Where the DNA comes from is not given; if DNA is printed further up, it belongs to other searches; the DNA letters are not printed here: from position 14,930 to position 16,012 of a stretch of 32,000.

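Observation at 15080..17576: Three tandem, soluble AspH/LpxO-type Fe(II)/2OG dioxygenase paralogs sandwiched between the two FAALs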

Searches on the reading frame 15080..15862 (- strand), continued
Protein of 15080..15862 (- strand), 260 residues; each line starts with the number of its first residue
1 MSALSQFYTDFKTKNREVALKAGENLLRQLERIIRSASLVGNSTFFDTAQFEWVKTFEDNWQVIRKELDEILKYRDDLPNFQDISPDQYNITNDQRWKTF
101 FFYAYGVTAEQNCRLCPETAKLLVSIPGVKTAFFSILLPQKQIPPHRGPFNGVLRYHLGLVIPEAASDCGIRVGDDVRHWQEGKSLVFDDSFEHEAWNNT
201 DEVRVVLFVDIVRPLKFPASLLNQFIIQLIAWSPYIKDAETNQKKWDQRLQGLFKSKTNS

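Call 52: search_protein_families(library=pfam, proteins=[L061:8830-9540:+, L061:10816-11943:+, L061:11967-13010:+, L061:13081-20718:+, L021:2493-3794:+, L021:6723-7928:+, L021:7939-8931:+, L021:8928-9914:+, L021:12126-13322:+, L021:5690-6724:-], max_evalue=0.0001)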
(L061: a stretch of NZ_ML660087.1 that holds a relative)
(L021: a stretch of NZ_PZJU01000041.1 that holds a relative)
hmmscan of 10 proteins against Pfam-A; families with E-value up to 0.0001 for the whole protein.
L061:8830-9540:+ (236 aa): 5 families
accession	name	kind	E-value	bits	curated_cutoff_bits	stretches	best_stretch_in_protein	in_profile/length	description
PF00196.25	GerE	-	1.3e-19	70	23.5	1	161-214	3-56/57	Bacterial regulatory proteins, luxR family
PF08281.18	Sigma70_r4_2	-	8.9e-10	38.5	25.7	1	156-203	6-54/54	Sigma-70, region 4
PF00072.30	Response_reg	-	6.7e-09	36.3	30.2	1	4-113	1-110/111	Response regulator receiver domain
PF04545.22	Sigma70_r4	-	6.8e-05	22.7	24.1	0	158-203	2-48/50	Sigma-70, region 4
PF13936.12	HTH_38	-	8.8e-05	22.6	27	0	161-197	5-42/44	Helix-turn-helix domain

L061:10816-11943:+ (375 aa): 4 families
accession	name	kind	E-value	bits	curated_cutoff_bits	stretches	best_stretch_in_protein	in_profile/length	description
PF00155.27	Aminotran_1_2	-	4.6e-46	158.1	19.7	1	73-369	48-360/361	Aminotransferase class I and II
PF00266.25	Aminotran_5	-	4.4e-11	42.8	21.5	1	72-199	48-177/371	Aminotransferase class-V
PF01053.26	Cys_Met_Meta_PP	-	5e-07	29.1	27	1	71-210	56-185/381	Cys/Met metabolism PLP-dependent enzyme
PF01041.23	DegT_DnrJ_EryC1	-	2.7e-05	24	19.8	1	84-199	39-147/360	DegT/DnrJ/EryC1/StrS aminotransferase family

L061:11967-13010:+ (347 aa): 1 family
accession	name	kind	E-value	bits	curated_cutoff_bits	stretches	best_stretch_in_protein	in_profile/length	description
PF02668.22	TauD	-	5.1e-12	46.7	27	1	234-325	182-266/267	Taurine catabolism dioxygenase TauD, TfdA family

L061:13081-20718:+ (2546 aa): 5 families
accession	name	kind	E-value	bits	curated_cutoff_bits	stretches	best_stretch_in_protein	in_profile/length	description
PF00501.34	AMP-binding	-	7.9e-230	762.7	29.9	3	1133-1492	1-384/384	AMP-binding enzyme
PF00668.25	Condensation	-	7.9e-214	710.9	30.6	2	1736-2179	5-455/456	Condensation domain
PF00550.31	PP-binding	-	1.2e-24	86.7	20.8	2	1652-1713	1-64/67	Phosphopantetheine attachment site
PF13193.12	AMP-binding_C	-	3e-09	38.1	24.5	1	1550-1624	2-76/76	AMP-binding enzyme C-terminal domain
PF23024.1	AMP-dom_DIP2-like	-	9.8e-07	29.2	27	1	446-558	2-107/110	Disco-interacting protein 2-like, AMP domain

L021:2493-3794:+ (433 aa): 0 families

L021:6723-7928:+ (401 aa): 1 family
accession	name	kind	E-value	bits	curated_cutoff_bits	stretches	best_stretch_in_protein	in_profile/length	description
PF01066.26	CDP-OH_P_transf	-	4.6e-09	37.3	22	1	190-285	4-93/152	CDP-alcohol phosphatidyltransferase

L021:7939-8931:+ (330 aa): 1 family
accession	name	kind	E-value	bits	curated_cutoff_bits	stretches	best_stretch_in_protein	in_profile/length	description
PF00781.29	DAGK_cat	-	1.7e-15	57.2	23.6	1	11-124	2-112/125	Diacylglycerol kinase catalytic domain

L021:8928-9914:+ (328 aa): 1 family
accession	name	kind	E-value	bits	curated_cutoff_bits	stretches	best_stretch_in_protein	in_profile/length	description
PF09139.17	Tam41_Mmp37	-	7.8e-05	22.6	24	0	98-203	79-177/322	Phosphatidate cytidylyltransferase, mitochondrial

L021:12126-13322:+ (398 aa): 0 families

L021:5690-6724:- (344 aa): 2 families
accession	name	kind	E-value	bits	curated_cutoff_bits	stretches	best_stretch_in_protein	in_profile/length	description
PF00149.33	Metallophos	-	4.6e-14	53.7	21.5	1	36-268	4-190/191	Calcineurin-like phosphoesterase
PF12850.12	Metallophos_2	-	2.6e-06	28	27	1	73-268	10-118/154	Calcineurin-like phosphoesterase superfamily domain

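Call 58: find_encoding_contigs(protein=P0012, flank=6000, max_places=1)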
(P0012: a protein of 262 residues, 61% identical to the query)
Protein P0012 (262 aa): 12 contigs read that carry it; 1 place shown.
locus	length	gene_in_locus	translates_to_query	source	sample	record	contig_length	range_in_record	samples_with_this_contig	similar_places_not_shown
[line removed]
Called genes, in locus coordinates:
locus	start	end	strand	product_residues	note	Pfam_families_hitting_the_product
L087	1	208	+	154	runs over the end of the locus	PF07843:DUF1634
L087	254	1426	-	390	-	PF01385:OrfB_IS605, PF07282:Cas12f1-like_TNB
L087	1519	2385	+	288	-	PF00800:PDT, PF01842:ACT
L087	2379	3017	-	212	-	PF02190:LON_substr_bdg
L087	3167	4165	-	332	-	PF00089:Trypsin, PF13365:Trypsin_2 (faint)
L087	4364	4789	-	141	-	-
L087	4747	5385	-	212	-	PF00089:Trypsin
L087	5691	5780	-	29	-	-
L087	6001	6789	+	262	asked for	PF05118:Asp_Arg_Hydrox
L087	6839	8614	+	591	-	PF00501:AMP-binding, PF23024:AMP-dom_DIP2-like (faint), PF24919:Mug62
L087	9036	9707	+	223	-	-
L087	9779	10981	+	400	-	PF22660:RS_preATP-grasp-like, PF01071:GARS_A, PF02786:CPSase_L_D2, PF02222:ATP-grasp, PF02655:ATP-grasp_3 (weak), PF07478:Dala_Dala_lig_C, PF21244:PurT_C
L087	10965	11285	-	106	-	-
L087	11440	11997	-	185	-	PF02834:LigT_PEase, PF13563:2_5_RNA_ligase2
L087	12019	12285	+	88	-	PF03795:YCII (weak)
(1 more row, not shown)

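Call 59: find_encoding_contigs(protein=P0016, flank=6000, max_places=1)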
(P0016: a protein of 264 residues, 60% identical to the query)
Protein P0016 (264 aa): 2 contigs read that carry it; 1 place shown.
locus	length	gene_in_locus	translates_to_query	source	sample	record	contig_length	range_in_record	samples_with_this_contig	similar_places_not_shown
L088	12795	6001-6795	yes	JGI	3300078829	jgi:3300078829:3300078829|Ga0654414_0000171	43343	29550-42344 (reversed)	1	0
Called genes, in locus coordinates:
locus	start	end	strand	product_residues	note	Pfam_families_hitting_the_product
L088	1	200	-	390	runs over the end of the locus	PF22020:RlmL_1st, PF02926:THUMP, PF01170:UPF0020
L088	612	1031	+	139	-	PF00160:Pro_isomerase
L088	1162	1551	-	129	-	-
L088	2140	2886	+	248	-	PF14622:Ribonucleas_3_3, PF00636:Ribonuclease_3, PF00035:dsrm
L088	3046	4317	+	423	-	PF12323:HTH_OrfB_IS605, PF01385:OrfB_IS605, PF07282:Cas12f1-like_TNB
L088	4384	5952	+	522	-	PF02638:GHL10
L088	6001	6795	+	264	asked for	PF05118:Asp_Arg_Hydrox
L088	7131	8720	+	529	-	-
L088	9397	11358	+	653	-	PF00501:AMP-binding, PF23562:AMP-binding_C_3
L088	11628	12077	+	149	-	PF11068:YlqD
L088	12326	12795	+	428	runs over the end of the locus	PF00364:Biotin_lipoyl, PF02817:E3_binding, PF00198:2-oxoacid_dh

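Call 60: find_encoding_contigs(protein=P0017, flank=6000, max_places=1)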
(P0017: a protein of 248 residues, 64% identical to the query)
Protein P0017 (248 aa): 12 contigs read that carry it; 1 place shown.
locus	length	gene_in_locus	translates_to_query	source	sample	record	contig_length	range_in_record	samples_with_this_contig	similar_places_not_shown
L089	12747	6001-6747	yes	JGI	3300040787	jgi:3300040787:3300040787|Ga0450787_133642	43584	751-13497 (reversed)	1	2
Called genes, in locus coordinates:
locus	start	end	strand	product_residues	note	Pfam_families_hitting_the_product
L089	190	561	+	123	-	PF00072:Response_reg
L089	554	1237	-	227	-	PF01081:Aldolase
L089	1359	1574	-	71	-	-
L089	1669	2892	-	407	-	PF00534:Glycos_transf_1, PF13692:Glyco_trans_1_4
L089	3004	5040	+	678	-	PF00535:Glycos_transf_2, PF26314:MptA_B_family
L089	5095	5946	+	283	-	PF04784:DUF547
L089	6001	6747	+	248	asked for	PF05118:Asp_Arg_Hydrox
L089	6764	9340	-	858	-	PF00909:Ammonium_transp, PF00989:PAS (weak), PF13188:PAS_8 (weak), PF00512:HisKA (faint), PF13426:PAS_9, PF02518:HATPase_c, PF14501:HATPase_c_5 (weak)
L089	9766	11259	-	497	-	PF00587:tRNA-synt_2b, PF03129:HGTP_anticodon, PF09180:ProRS-C_1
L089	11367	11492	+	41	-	-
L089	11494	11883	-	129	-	-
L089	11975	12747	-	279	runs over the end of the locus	PF01435:Peptidase_M48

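Call 61: find_encoding_contigs(protein=P0050, flank=6000, max_places=1)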
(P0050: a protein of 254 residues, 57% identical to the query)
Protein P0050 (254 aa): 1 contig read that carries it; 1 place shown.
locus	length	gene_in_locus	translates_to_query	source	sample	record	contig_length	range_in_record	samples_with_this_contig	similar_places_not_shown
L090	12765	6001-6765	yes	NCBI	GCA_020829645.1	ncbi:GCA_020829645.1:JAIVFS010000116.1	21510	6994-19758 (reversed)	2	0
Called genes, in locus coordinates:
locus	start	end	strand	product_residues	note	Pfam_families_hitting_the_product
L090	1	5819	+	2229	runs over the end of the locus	PF00501:AMP-binding, PF23024:AMP-dom_DIP2-like, PF24919:Mug62, PF00550:PP-binding, PF00668:Condensation, PF00501:AMP-binding, PF13193:AMP-binding_C, PF00550:PP-binding, +3 more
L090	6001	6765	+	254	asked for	PF05118:Asp_Arg_Hydrox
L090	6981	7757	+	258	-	PF05721:PhyH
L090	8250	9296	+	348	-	-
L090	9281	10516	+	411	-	PF00534:Glycos_transf_1, PF13692:Glyco_trans_1_4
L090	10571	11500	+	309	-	PF13621:Cupin_8, PF08007:JmjC_2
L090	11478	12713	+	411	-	PF00155:Aminotran_1_2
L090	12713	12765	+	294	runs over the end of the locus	PF03328:HpcH_HpaI, PF15617:C-C_Bond_Lyase (weak)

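Call 70: predict_structure(alignment_id=A4)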
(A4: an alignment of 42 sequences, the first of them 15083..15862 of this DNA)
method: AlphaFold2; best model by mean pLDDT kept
length: 260 residues; sequences in the alignment: 42
mean_pLDDT: 88.5   pTM: 0.86
mean pLDDT of the five models: 88.5, 88.1, 87.0, 86.5, 85.9
residues with pLDDT >= 90: 166; 70-90: 68; 50-70: 18; < 50: 8
segments of 3 or more residues with pLDDT < 50: 3-8
pLDDT, mean of each block of 10 residues (from residue 1): 47 61 75 90 95 97 98 93 77 87 91 96 96 97 90 95 93 97 97 96 98 95 91 85 87 77
secondary structure, 60 per line:
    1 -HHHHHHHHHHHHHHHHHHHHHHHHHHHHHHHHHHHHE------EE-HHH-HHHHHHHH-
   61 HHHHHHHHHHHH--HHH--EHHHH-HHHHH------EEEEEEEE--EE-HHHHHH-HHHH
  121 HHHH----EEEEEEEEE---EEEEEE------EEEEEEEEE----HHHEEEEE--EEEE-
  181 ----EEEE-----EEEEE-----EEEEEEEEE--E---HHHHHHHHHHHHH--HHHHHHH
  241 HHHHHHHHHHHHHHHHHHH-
elements in order: H2-37 H52-59 H61-72 H81-84 H86-90 E97-104 H110-115 H117-124 E129-137 E141-146 E153-161 E169-173 E176-179 E185-188 E194-198 E204-212 H219-231 H234-259

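Call 73: fold_search(model_id=the predicted structure, library=pdb)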
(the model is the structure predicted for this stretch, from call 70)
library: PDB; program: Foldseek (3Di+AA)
matches with E <= 10: 1767; with E <= 0.001: 373
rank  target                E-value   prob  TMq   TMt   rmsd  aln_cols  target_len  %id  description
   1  5apa                  1.0e-15  1.00  0.58  0.76   3.6       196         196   31  Crystal structure of human aspartate beta-hydroxylase isoform a (released 2015-09-23)
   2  6q9f_A                1.5e-15  1.00  0.57  0.35   3.8       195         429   29  Aspartyl/Asparaginyl beta-hydroxylase (AspH) H679A in complex with Mn, NOG and Factor X peptide fragment (39mer-4Ser) (released 2020-01-15)
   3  7yb9_A                1.6e-15  1.00  0.58  0.36   3.4       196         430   30  Aspartyl/Asparaginyl beta-hydroxylase (AspH) oxygenase and TPR domains in complex with L-2-hydroxyglutarate and factor (released 2023-07-05)
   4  6yyy_A                2.1e-15  1.00  0.61  0.38   2.4       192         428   32  Aspartyl/Asparaginyl beta-hydroxylase (AspH) oxygenase and TPR domains in complex with manganese, 4,4-dimethyl-2-oxogl (released 2021-03-17)
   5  8re6_A                2.2e-15  1.00  0.58  0.36   3.4       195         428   30  Aspartyl/Asparaginyl beta-hydroxylase (AspH) R735Q variant in complex with Mn, 2-oxoglutarate and a Factor X derived p (released 2024-12-18)
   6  8re7_A                4.0e-15  1.00  0.58  0.36   3.4       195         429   30  Aspartyl/Asparaginyl beta-hydroxylase (AspH) R735W variant in complex with Mn, 2-oxoglutarate and a Factor X derived p (released 2024-12-18)
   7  7e6j_A                4.0e-15  1.00  0.58  0.36   3.4       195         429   30  Aspartyl/Asparaginyl beta-hydroxylase (AspH) H725A in complex with Factor X peptide fragment (39mer-4Ser) (released 2021-06-30)
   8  8re5_A                4.2e-15  1.00  0.57  0.35   3.7       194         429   30  Aspartyl/Asparaginyl beta-hydroxylase (AspH) R735Q variant in complex with Mn, 2-oxosuberate and a Factor X derived pe (released 2024-12-18)
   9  6yyu                  6.4e-15  1.00  0.60  0.37   3.4       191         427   31  Aspartyl/Asparaginyl beta-hydroxylase (AspH) oxygenase and TPR domains in complex with manganese and 2-oxoglutarate (released 2021-03-17)
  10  5jqy_A                6.8e-15  1.00  0.57  0.35   3.7       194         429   30  Aspartyl/Asparaginyl beta-hydroxylase (AspH)oxygenase and TPR domains in complex with manganese, N-oxalylglycine and f (released 2017-05-24)
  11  8re8_A                8.6e-15  1.00  0.58  0.36   3.4       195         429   30  Aspartyl/Asparaginyl beta-hydroxylase (AspH) R688Q variant in complex with Mn, (3R)-methyl-2-oxoglutarate and a Factor (released 2024-12-18)
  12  4p7w                  8.6e-08  1.00  0.46  0.43   3.8       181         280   18  L-proline-bound L-proline cis-4-hydroxylase (released 2014-09-17)
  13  4p7x                  1.7e-07  1.00  0.46  0.42   3.7       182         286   17  L-pipecolic acid-bound L-proline cis-4-hydroxylase (released 2014-09-17)
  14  1e5r_A                8.3e-07  1.00  0.39  0.39   8.5       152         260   19  Proline 3-hydroxylase (type II) -apo form (released 2001-07-26)
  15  1e5r_B                1.3e-06  1.00  0.43  0.43   4.1       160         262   18  Proline 3-hydroxylase (type II) -apo form (released 2001-07-26)
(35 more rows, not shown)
